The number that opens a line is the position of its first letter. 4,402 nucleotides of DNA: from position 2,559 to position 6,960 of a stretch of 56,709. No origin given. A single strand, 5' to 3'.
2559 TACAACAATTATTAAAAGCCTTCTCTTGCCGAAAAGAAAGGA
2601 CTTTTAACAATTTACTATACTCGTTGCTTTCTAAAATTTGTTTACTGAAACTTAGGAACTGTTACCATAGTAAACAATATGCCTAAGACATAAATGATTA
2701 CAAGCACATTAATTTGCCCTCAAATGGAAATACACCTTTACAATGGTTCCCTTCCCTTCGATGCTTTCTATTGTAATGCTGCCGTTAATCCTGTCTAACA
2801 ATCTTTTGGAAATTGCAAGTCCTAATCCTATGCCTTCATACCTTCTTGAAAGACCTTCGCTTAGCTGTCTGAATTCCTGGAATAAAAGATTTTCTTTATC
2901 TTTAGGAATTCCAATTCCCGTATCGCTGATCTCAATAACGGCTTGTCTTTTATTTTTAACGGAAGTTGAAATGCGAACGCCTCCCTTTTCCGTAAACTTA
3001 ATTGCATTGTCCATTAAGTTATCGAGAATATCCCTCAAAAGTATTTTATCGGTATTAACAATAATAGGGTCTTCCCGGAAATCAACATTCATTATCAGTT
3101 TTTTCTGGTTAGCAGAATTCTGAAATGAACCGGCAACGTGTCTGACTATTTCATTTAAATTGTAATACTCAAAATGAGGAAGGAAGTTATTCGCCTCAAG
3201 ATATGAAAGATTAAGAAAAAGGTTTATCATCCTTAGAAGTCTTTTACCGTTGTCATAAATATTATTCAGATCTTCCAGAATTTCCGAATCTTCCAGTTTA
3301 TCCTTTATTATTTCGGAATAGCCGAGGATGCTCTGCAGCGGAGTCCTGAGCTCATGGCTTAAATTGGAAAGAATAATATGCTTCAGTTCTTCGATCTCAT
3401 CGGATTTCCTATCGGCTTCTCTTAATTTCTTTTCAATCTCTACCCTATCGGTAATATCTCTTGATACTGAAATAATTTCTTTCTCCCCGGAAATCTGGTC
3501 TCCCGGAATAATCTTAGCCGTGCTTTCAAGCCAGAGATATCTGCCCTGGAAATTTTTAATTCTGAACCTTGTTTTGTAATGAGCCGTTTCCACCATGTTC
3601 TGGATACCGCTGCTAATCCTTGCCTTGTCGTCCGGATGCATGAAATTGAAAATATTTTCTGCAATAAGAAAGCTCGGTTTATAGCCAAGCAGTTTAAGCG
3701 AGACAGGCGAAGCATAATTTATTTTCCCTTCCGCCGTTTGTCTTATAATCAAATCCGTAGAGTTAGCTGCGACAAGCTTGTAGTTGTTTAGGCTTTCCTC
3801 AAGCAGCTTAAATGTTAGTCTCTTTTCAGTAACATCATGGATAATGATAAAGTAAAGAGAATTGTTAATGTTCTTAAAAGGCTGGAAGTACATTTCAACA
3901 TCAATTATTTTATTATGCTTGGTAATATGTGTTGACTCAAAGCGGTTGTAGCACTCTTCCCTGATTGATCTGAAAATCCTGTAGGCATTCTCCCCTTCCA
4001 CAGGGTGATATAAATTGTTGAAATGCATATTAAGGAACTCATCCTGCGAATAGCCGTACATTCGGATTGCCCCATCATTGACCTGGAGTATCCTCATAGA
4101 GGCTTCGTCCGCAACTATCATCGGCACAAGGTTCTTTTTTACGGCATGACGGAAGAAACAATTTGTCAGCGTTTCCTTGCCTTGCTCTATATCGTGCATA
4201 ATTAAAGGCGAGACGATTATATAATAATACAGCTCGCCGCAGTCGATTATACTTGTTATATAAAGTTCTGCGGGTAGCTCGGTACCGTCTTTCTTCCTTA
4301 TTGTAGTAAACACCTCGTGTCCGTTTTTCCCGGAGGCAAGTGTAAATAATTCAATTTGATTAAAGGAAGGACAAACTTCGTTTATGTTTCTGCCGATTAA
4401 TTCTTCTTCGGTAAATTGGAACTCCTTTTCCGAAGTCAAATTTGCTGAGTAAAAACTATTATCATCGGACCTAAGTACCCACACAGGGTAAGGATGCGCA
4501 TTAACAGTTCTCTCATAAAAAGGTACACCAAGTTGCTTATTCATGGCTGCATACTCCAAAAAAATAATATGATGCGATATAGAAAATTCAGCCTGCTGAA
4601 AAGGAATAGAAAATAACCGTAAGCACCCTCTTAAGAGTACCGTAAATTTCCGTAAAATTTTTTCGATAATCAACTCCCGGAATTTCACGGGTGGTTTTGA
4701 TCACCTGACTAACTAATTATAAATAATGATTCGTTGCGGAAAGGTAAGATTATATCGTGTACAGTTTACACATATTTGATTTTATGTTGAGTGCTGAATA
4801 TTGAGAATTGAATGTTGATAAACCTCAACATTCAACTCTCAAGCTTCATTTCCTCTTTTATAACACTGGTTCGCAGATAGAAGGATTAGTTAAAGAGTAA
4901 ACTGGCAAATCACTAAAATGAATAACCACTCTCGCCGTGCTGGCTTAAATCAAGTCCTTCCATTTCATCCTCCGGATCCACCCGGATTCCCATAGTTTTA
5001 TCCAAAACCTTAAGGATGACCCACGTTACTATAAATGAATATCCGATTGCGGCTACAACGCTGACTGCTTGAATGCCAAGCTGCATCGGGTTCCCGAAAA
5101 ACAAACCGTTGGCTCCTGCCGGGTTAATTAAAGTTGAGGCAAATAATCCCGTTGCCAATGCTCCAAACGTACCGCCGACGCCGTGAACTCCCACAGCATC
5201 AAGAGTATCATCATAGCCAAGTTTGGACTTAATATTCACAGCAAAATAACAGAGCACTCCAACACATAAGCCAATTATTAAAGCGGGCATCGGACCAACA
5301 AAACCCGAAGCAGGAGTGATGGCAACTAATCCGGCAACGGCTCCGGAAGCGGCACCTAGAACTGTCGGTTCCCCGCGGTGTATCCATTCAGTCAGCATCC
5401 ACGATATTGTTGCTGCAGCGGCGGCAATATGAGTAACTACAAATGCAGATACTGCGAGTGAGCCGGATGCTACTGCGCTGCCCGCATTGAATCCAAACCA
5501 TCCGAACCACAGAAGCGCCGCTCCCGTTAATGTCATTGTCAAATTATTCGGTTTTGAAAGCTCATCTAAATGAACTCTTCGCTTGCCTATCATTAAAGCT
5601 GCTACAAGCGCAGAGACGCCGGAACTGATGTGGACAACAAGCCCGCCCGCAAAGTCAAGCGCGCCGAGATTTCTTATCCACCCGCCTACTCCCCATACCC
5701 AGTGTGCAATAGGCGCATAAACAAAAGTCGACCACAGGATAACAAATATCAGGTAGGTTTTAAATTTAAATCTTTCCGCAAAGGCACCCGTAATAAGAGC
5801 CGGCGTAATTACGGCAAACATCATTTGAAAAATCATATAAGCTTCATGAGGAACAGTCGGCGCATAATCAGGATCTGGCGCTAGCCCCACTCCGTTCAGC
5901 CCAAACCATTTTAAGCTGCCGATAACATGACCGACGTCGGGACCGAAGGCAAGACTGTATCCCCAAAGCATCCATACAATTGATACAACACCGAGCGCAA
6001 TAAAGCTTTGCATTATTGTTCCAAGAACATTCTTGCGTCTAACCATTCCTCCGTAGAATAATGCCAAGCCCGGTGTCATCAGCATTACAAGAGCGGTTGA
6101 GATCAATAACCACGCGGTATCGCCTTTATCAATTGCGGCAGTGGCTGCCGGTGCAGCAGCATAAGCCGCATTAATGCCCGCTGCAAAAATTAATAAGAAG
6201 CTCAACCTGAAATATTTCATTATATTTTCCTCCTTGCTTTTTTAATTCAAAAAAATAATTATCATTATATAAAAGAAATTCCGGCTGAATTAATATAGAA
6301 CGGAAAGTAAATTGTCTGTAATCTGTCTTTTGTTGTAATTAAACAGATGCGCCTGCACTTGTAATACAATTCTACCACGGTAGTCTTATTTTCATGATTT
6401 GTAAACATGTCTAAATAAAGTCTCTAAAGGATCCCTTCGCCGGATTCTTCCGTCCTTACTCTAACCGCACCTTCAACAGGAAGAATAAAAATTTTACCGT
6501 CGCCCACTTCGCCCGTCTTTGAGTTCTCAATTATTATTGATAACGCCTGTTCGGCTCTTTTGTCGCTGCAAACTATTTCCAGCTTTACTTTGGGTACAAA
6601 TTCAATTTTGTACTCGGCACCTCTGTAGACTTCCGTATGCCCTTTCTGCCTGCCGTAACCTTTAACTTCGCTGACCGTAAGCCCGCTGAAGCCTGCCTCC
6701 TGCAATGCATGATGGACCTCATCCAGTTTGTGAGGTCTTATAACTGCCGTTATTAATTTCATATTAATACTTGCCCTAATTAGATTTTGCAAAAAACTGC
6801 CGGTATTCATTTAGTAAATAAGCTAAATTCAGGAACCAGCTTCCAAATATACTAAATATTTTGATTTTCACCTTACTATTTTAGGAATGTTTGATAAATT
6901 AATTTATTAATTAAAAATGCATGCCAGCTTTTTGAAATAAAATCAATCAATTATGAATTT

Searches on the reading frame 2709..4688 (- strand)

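Call 8: search_protein_families(library=pfam, proteins=[window:2709-4688:-], max_evalue=0.001)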
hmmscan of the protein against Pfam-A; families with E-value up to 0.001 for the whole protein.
window:2709-4688:- (659 aa): 8 families
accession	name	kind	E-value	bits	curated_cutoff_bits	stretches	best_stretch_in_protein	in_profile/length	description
PF13426.13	PAS_9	-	2.8e-29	101.8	27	3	189-288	3-103/103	PAS domain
PF02518.31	HATPase_c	-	2.5e-25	89.5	26.4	1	547-656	2-109/111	Histidine kinase-, DNA gyrase B-, and HSP90-like ATPase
PF00989.32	PAS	-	6.6e-21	74.9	22.6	3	305-392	5-94/113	PAS fold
PF08447.18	PAS_3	-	2.5e-19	69.8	25.6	2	325-400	3-80/89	PAS fold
PF00512.31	HisKA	-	1.3e-14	54.4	26.9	1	439-499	5-65/66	His Kinase A (phospho-acceptor) domain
PF08448.16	PAS_4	-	2.6e-09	37.7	23.1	0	309-416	3-109/110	PAS fold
PF13188.13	PAS_8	-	3.2e-09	36.8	21.8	1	178-219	2-39/65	PAS domain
PF14598.12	PAS_11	-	4.1e-05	23.9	25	0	316-402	7-93/109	PAS domain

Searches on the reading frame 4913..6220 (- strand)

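Call 8: search_protein_families(library=pfam, proteins=[window:4913-6220:-], max_evalue=0.001)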
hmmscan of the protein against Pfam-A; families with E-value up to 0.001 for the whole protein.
window:4913-6220:- (435 aa): 1 family
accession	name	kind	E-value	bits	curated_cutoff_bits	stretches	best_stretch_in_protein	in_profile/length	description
PF00909.26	Ammonium_transp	-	7.2e-132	440.3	23.2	1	36-433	1-399/399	Ammonium Transporter Family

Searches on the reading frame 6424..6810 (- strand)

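Call 8: search_protein_families(library=pfam, proteins=[window:6424-6810:-], max_evalue=0.001)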
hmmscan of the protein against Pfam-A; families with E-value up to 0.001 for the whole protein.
window:6424-6810:- (128 aa): 1 family
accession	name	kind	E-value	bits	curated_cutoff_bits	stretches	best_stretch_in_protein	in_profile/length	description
PF00543.27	P-II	-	8.1e-32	110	25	1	17-122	1-102/102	Nitrogen regulatory protein P-II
